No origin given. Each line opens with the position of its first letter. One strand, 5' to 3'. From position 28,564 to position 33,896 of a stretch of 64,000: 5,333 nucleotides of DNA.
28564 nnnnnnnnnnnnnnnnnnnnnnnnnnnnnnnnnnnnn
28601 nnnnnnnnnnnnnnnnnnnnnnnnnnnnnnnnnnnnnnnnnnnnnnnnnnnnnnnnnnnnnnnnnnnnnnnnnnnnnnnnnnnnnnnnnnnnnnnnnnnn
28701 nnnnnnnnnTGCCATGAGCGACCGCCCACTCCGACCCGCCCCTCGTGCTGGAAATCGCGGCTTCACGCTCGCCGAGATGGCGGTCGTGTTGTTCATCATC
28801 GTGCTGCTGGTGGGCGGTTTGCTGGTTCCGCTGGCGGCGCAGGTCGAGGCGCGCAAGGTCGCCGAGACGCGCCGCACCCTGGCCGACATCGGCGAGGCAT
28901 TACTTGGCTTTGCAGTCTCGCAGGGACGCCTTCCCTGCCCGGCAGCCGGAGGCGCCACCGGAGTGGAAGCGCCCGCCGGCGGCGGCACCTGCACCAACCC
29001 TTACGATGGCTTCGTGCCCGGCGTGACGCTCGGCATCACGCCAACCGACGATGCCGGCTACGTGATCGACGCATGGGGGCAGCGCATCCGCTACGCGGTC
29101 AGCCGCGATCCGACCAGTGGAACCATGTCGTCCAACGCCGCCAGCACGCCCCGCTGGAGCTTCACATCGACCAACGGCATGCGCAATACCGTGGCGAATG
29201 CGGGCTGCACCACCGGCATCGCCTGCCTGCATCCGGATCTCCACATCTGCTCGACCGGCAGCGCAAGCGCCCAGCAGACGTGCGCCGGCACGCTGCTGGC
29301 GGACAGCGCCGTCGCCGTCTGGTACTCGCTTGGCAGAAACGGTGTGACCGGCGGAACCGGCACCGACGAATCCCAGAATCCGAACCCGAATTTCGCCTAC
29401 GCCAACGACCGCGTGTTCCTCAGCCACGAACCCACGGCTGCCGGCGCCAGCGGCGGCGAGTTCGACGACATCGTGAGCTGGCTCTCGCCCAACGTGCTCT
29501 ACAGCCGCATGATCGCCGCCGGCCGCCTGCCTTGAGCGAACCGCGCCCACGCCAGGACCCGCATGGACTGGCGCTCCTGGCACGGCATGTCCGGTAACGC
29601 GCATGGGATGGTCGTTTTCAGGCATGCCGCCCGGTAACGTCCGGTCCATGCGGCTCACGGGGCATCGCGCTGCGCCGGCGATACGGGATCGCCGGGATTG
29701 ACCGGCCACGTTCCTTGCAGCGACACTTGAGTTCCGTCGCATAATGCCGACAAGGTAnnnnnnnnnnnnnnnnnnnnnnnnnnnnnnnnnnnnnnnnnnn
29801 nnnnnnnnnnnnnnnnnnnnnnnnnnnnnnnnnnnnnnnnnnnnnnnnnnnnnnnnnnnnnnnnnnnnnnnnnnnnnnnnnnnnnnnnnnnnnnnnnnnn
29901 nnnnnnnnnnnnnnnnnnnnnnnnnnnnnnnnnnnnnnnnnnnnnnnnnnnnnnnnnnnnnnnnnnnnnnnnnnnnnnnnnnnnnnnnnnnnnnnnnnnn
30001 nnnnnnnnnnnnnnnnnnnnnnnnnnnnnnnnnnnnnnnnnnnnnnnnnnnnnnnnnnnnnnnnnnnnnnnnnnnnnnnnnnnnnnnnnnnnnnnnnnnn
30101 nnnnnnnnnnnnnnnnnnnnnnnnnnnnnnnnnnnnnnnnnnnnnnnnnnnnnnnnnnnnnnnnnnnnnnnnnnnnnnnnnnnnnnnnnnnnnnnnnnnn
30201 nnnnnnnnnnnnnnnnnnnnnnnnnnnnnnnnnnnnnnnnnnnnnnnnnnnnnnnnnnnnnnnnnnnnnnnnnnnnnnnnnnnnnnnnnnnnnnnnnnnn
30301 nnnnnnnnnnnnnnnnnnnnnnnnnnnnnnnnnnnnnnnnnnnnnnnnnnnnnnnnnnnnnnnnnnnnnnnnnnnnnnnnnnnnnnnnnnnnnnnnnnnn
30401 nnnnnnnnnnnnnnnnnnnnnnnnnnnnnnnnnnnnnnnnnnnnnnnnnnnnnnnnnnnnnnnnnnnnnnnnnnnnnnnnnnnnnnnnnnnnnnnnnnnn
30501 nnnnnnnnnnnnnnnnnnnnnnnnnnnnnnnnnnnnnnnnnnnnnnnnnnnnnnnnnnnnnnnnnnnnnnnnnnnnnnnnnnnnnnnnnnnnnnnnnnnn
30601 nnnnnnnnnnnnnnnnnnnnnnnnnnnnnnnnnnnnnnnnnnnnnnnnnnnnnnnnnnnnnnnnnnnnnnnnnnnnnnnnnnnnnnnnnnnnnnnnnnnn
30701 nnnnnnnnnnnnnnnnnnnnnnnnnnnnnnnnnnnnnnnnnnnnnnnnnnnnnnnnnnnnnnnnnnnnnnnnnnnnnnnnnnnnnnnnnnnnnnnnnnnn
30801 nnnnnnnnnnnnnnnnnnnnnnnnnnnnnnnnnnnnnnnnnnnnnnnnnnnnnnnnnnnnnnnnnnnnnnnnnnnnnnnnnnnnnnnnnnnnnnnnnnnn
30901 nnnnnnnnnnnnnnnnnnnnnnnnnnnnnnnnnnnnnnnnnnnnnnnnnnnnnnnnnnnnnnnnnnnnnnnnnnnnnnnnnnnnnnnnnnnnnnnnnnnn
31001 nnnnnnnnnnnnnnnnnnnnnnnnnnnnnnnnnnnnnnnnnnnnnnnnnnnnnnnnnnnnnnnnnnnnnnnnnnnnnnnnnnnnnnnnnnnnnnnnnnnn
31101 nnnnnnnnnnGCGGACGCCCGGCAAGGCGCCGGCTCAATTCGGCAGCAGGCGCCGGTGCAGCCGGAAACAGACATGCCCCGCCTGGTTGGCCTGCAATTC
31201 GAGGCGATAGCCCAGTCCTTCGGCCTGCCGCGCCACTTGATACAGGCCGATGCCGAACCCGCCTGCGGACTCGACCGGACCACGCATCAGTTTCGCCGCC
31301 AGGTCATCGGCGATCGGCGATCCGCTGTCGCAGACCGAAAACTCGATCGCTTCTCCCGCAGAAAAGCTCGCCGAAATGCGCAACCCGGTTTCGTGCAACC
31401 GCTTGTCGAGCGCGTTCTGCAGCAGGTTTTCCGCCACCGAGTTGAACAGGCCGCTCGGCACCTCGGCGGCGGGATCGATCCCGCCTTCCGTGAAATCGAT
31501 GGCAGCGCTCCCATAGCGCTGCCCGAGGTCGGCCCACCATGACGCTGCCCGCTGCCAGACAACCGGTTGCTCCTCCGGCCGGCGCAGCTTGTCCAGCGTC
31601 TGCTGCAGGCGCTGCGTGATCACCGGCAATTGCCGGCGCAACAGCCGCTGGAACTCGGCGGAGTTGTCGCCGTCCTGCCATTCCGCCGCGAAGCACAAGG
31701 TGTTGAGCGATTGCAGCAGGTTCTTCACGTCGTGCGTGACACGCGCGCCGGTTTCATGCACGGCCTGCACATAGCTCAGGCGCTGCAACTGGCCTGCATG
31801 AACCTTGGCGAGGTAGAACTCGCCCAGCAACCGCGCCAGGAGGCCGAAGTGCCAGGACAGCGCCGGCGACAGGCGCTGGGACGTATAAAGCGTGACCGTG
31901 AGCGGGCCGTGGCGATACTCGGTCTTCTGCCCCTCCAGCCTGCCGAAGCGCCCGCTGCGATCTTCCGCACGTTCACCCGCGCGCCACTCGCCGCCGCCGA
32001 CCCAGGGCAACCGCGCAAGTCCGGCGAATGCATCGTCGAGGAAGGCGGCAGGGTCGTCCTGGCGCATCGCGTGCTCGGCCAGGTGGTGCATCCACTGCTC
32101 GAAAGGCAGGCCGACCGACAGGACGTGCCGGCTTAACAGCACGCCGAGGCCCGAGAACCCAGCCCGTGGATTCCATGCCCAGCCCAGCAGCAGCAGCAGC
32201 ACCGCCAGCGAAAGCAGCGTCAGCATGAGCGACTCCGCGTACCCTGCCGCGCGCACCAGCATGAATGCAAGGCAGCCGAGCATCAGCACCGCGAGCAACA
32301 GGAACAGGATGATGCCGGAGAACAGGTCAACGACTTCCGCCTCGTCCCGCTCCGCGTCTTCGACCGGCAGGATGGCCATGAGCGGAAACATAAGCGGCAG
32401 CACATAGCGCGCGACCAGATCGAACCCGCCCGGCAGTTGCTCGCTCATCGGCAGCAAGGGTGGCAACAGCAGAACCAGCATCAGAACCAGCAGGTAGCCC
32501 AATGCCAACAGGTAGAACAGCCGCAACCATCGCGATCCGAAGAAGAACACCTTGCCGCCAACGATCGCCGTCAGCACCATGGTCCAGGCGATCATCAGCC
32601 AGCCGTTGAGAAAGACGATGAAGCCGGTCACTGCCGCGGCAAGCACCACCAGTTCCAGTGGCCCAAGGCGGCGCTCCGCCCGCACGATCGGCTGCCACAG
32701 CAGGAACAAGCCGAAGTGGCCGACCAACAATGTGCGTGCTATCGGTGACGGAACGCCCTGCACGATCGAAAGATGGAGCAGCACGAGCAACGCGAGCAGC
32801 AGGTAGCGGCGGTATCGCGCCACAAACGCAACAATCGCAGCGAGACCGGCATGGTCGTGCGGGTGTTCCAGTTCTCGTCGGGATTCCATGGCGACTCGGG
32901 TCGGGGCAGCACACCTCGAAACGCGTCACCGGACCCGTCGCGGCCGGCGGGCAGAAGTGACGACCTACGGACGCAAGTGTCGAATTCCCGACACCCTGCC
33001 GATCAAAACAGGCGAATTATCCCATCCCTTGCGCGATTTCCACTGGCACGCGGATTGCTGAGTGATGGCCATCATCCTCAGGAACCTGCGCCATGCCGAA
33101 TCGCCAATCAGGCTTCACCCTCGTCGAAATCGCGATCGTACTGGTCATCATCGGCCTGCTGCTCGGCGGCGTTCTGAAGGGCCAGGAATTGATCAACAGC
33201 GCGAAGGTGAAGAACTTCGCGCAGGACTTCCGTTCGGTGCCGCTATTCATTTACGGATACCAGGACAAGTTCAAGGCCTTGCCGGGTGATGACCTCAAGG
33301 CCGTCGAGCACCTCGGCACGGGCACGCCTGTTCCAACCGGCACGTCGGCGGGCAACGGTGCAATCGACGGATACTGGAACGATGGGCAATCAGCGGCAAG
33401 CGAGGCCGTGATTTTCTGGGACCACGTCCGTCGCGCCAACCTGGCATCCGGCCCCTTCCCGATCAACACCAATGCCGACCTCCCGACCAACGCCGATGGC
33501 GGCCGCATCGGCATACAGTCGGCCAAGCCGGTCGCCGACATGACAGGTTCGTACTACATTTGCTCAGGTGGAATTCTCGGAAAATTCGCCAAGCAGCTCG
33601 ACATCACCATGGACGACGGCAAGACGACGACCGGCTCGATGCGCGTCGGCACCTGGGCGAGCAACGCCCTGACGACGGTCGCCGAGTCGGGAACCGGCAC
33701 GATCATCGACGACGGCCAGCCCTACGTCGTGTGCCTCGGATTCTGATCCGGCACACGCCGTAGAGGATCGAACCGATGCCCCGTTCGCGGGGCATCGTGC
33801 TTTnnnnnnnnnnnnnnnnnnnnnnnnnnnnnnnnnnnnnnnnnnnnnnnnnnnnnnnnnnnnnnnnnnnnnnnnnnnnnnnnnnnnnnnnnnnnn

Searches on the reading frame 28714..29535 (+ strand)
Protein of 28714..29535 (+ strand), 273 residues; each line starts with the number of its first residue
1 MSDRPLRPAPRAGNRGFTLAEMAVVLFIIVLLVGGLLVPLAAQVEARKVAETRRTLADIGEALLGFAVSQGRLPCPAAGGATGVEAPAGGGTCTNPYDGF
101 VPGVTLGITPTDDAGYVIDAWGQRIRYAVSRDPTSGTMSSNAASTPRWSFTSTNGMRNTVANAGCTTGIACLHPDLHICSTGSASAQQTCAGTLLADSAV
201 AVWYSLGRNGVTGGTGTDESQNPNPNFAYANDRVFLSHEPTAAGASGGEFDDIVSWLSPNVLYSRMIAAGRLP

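Call 4: search_protein_families(library=pfam, proteins=[window:28714-29535:+], max_evalue=0.01)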
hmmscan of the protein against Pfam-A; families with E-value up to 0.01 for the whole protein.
window:28714-29535:+ (273 aa): 1 family
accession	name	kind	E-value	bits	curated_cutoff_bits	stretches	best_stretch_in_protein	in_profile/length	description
PF07963.17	N_methyl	-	8.9e-05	22.3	21.2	1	13-37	3-27/27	Prokaryotic N-terminal methylation motif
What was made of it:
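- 28714..29535 (+): 273-aa minor pilin-like protein (16-aa leader, G|FTLAE). N_methyl 22.3 bits (call 4).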

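Call 9: search_protein_families(library=ncbifam, proteins=[window:28714-29535:+], max_evalue=0.01)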
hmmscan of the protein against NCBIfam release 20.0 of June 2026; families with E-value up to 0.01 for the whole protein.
window:28714-29535:+ (273 aa): 5 families
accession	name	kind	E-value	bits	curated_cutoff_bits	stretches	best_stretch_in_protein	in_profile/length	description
TIGR01710.1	typeII_sec_gspG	equivalog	5e-08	33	88.85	1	15-95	1-81/134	type II secretion system major pseudopilin GspG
TIGR01708.2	typeII_sec_gspH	equivalog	4.5e-05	23.5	80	1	15-72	2-59/169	type II secretion system minor pseudopilin GspH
TIGR02532.1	IV_pilin_GFxxxE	domain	0.00095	18.9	16.3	1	15-36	2-23/24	prepilin-type N-terminal cleavage/methylation domain-containing protein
NF040999.1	pilin_ComGC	equivalog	0.004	17.3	75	1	15-39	2-25/84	competence type IV pilus major pilin ComGC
NF041013.1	T4P_ComGE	equivalog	0.0065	16.5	49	1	14-51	3-39/83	competence type IV pilus minor pilin ComGE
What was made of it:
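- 28714..29535 (+): Weak N-terminal GspG/GspH hits (call 9).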

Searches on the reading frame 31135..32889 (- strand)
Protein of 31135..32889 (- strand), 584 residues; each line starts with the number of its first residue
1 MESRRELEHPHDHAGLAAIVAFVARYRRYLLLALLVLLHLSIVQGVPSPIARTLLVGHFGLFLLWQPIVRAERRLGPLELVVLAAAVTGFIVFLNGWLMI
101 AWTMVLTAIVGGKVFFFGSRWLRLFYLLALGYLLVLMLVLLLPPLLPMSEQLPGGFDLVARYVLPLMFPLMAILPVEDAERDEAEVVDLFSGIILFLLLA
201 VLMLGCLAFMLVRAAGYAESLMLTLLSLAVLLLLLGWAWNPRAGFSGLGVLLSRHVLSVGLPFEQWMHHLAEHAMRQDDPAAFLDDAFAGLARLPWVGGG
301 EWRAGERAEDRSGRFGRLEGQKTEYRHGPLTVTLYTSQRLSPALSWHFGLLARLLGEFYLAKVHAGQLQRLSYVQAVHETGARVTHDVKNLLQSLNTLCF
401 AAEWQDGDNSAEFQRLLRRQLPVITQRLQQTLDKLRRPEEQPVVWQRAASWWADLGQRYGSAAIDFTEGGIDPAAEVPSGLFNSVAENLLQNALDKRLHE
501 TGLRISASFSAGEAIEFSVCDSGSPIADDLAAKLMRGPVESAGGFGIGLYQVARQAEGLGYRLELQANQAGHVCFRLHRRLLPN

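Call 5: search_protein_families(library=pfam, proteins=[window:31135-32889:-], max_evalue=0.01)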
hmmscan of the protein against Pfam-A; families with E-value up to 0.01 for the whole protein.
window:31135-32889:- (584 aa): 1 family
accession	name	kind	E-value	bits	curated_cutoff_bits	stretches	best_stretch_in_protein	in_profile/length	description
PF02518.31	HATPase_c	-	1.1e-07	32.8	26.4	1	484-578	8-106/111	Histidine kinase-, DNA gyrase B-, and HSP90-like ATPase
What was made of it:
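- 31135..32889 (-): Polytopic histidine kinase (at least 6 TM, H-box THDVKN, HATPase_c), PrsK-like. Presumed partner of the EBP. HATPase_c (call 5).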

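Call 9: search_protein_families(library=ncbifam, proteins=[window:31135-32889:-], max_evalue=0.01)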
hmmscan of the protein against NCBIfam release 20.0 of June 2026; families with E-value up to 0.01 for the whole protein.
window:31135-32889:- (584 aa): 3 families
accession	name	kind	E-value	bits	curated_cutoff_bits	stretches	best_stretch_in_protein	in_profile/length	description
TIGR02916.1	PEP_his_kin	equivalog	6e-12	44.9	300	1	359-577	456-676/679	XrtA/PEP-CTERM system histidine kinase PrsK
NF041777.1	sens_FixL_Rhizob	equivalog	0.00012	20.9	850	1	485-577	382-477/485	sensor protein FixL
NF008298.1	PRK11086.1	subfamily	0.0012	17.3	520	1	485-575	427-519/529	DcuS/MalK family sensor histidine kinase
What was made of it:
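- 31135..32889 (-): Weak PrsK match (call 9).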

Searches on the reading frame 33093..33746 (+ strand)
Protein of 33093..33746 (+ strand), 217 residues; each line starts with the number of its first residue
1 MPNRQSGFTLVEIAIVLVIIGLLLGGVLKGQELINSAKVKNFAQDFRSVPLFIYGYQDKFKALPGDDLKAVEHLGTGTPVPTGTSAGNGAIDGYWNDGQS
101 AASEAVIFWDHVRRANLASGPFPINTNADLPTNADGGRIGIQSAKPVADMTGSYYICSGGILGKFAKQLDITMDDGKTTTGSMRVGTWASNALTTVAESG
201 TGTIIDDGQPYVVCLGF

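Call 5: search_protein_families(library=pfam, proteins=[window:33093-33746:+], max_evalue=0.01)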
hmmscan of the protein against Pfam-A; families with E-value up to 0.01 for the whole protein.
window:33093-33746:+ (217 aa): 1 family
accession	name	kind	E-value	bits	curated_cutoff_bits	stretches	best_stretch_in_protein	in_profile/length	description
PF07963.17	N_methyl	-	3.2e-08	33.3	21.2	1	3-28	2-27/27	Prokaryotic N-terminal methylation motif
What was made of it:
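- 33093..33746 (+): Major pilin candidate, 217 aa (leader MPNRQSG|FTLVE). N_methyl 33.3 bits (call 5).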

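Call 9: search_protein_families(library=ncbifam, proteins=[window:33093-33746:+], max_evalue=0.01)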
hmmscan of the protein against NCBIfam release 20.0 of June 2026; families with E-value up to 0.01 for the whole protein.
window:33093-33746:+ (217 aa): 5 families
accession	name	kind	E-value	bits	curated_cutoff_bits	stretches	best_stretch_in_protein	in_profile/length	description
TIGR01708.2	typeII_sec_gspH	equivalog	4.7e-06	26.7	80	1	5-46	1-43/169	type II secretion system minor pseudopilin GspH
TIGR02532.1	IV_pilin_GFxxxE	domain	2.2e-05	24.1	16.3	1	5-28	1-24/24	prepilin-type N-terminal cleavage/methylation domain-containing protein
TIGR01710.1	typeII_sec_gspG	equivalog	0.00038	20.5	88.85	1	6-28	1-23/134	type II secretion system major pseudopilin GspG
NF040999.1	pilin_ComGC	equivalog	0.0041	17.3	75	1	5-24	1-20/84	competence type IV pilus major pilin ComGC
NF007800.0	PRK10506.1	equivalog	0.0088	15.9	158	0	3-47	6-51/163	prepilin peptidase-dependent protein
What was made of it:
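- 33093..33746 (+): TIGR02532 24.1 bits against a 16.3 cutoff (call 9).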

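Call 47: list_cluster_members(proteins=[P0121, window:33093-33746:+, window:24912-26453:+])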
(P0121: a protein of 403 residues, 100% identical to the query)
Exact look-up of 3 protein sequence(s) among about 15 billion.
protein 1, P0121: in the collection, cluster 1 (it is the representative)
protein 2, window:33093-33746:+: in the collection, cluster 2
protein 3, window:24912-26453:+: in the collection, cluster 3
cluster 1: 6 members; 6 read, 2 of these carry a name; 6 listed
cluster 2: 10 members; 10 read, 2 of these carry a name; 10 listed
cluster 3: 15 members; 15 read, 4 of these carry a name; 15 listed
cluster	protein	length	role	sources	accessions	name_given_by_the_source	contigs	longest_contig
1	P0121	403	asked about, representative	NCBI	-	-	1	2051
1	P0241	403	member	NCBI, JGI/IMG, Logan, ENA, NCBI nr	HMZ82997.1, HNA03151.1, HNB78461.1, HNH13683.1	MAG TPA: hypothetical protein PLX20_11135 [Rhodocyclaceae bacterium] | hypothetical protein [Rhodocyclaceae bacterium]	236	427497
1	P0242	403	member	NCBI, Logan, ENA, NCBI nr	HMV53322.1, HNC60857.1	MAG TPA: hypothetical protein PK799_04440 [Rhodocyclaceae bacterium] | hypothetical protein [Rhodocyclaceae bacterium]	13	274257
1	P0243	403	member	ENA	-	-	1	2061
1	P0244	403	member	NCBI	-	-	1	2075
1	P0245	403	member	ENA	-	-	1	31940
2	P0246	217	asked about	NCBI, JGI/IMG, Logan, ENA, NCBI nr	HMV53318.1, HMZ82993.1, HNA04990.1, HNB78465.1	MAG TPA: prepilin-type N-terminal cleavage/methylation domain-containing protein ... | prepilin-type N-terminal cleavage/methylation domain-containing protein [Rhodocyclaceae ...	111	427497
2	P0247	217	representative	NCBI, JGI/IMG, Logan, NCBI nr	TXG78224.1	MAG: prepilin-type N-terminal cleavage/methylation domain-containing protein ... | prepilin-type N-terminal cleavage/methylation domain-containing protein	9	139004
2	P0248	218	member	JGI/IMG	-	-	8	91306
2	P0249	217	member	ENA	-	-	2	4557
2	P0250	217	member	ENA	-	-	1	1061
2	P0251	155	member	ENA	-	-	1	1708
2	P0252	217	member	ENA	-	-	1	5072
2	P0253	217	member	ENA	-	-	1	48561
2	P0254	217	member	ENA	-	-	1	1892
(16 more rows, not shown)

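Call 58: search_solved_structures(query=window:33093-33746:+, max_evalue=1)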
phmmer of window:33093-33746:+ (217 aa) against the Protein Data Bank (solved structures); distinct sequences matched with E-value up to 1: 3.
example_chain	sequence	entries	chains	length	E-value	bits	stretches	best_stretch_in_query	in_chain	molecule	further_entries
9egp_A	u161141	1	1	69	0.54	13.4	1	5-27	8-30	Geopilin domain 1 protein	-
9lab_B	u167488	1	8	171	0.69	13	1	3-24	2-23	MSHA major pilin subunit MshA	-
7tgg_A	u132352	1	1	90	0.97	12.6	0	5-26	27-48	Geopilin domain 1 protein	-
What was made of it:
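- The pilin resembles MshA only in its N-terminal helix (9lab E = 0.69, call 58).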
